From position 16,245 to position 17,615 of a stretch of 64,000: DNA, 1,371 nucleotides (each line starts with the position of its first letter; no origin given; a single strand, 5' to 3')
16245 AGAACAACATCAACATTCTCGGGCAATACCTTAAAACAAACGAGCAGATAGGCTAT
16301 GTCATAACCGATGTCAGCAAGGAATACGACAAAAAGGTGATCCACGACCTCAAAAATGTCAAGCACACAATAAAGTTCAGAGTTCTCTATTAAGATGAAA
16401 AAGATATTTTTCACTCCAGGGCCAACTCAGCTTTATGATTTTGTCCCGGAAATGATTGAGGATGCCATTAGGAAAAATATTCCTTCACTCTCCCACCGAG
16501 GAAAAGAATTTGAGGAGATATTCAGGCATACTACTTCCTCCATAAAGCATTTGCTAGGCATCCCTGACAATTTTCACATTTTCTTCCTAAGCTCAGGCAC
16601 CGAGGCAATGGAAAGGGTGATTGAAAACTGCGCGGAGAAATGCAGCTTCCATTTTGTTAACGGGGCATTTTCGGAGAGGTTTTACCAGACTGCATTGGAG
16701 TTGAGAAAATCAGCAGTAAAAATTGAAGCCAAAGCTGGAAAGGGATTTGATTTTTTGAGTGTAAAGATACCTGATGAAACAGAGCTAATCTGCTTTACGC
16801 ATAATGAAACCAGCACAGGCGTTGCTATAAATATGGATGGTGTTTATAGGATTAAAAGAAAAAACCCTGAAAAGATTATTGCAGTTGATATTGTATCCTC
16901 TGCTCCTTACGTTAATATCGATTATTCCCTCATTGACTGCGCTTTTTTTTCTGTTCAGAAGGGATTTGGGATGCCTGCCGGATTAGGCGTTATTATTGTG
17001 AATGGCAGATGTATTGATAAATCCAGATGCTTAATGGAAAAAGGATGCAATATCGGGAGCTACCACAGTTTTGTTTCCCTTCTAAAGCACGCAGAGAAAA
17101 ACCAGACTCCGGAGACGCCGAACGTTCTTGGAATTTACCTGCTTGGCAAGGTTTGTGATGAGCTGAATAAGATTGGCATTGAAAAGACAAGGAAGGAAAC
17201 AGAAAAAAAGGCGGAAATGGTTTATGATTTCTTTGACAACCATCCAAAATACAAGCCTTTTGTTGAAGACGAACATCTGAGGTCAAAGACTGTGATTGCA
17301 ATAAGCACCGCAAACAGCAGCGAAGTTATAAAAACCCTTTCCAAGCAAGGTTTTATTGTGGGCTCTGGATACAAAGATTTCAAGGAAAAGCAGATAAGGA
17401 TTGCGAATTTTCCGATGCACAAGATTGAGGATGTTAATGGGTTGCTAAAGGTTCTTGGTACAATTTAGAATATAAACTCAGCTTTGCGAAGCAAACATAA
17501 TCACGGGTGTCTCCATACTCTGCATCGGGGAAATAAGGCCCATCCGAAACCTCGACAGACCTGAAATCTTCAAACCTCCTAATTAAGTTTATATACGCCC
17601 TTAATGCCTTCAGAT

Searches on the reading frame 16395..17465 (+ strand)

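Call 80: search_protein_families(library=pfam, proteins=[window:16395-17465:+], max_evalue=0.0001)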
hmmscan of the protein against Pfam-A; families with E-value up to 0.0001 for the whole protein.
window:16395-17465:+ (357 aa): 1 family
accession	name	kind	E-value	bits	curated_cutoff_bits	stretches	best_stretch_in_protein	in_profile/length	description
PF00266.25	Aminotran_5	-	6e-30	104.9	21.5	1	29-325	31-338/371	Aminotransferase class-V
